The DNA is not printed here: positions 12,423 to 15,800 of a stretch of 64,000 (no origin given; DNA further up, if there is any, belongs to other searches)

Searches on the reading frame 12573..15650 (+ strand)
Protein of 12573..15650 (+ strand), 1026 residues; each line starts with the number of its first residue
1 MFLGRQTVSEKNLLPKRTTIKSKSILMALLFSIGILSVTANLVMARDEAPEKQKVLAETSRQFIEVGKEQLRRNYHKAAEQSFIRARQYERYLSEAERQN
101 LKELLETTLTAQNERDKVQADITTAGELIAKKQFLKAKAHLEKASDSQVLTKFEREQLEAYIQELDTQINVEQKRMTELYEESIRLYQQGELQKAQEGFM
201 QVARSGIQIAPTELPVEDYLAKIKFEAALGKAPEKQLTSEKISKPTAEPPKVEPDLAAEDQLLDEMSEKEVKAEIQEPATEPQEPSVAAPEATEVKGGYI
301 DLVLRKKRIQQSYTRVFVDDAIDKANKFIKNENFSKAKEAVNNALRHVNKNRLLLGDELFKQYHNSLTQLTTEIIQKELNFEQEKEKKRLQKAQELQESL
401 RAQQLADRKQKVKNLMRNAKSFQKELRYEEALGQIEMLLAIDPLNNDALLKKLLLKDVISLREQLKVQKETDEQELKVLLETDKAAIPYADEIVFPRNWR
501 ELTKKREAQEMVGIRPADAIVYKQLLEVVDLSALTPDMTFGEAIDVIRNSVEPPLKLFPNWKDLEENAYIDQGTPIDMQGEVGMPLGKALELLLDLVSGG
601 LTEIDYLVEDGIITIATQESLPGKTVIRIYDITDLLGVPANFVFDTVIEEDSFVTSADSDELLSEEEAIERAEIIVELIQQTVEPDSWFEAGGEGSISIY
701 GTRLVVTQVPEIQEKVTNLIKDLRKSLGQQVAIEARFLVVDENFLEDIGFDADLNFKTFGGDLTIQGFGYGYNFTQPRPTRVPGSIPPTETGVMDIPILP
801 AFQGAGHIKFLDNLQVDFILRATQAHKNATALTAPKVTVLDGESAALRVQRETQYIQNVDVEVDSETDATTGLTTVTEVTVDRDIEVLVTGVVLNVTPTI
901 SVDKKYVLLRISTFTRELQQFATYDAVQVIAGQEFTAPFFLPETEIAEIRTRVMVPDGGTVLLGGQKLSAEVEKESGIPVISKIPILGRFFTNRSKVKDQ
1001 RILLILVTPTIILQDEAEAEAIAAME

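Call 71: search_protein_families(library=ncbifam, proteins=[window:12573-15650:+], max_evalue=0.00001)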
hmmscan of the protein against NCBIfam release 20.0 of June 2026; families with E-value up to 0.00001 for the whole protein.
window:12573-15650:+ (1026 aa): 9 families
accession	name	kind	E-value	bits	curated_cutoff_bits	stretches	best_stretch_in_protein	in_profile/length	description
TIGR02519.1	pilus_MshL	equivalog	1.5e-33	116.1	250.2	1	704-1012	10-290/290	pilus (MSHA type) biogenesis protein MshL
TIGR02517.1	type_II_gspD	equivalog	8.3e-25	87.3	351.35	1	704-1021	312-598/600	type II secretion system secretin GspD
TIGR02515.1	IV_pilus_PilQ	subfamily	8.1e-24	84.4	284.35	1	694-1012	134-427/428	type IV pilus secretin PilQ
NF042912.1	Amuc_1098_fam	equivalog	5e-19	67.8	750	1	811-1012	571-796/805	Amuc_1098 family type IV pilus outer membrane protein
TIGR02516.1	type_III_yscC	equivalog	1.6e-14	53.3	238.45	1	705-1012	211-461/463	type III secretion system outer membrane ring subunit SctC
NF010083.0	PRK13568.1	equivalog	3e-10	39.4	554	1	947-1012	352-417/419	DNA uptake porin HofQ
TIGR02520.1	pilus_B_mal_scr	equivalog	4.5e-09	35.4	287.65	1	670-1010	215-512/513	PilN family type IVB pilus formation outer membrane protein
NF011873.0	PRK15346.1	equivalog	5.3e-09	35.3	524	1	884-1012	377-494/499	EscC/YscC/HrcC family type III secretion system outer membrane ring protein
NF007851.2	PRK10560.1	exception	8.7e-06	24.8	598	1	947-1012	344-409/412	DNA uptake porin HofQ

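Call 74: search_protein_families(library=pfam, proteins=[window:12573-15650:+], max_evalue=0.001)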
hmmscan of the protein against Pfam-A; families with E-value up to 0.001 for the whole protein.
window:12573-15650:+ (1026 aa): 1 family
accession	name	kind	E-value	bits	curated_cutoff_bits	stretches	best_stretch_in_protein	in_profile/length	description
PF00263.26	Secretin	-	2.3e-26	92.8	27.5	1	823-1012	2-168/169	Bacterial type II and III secretion system protein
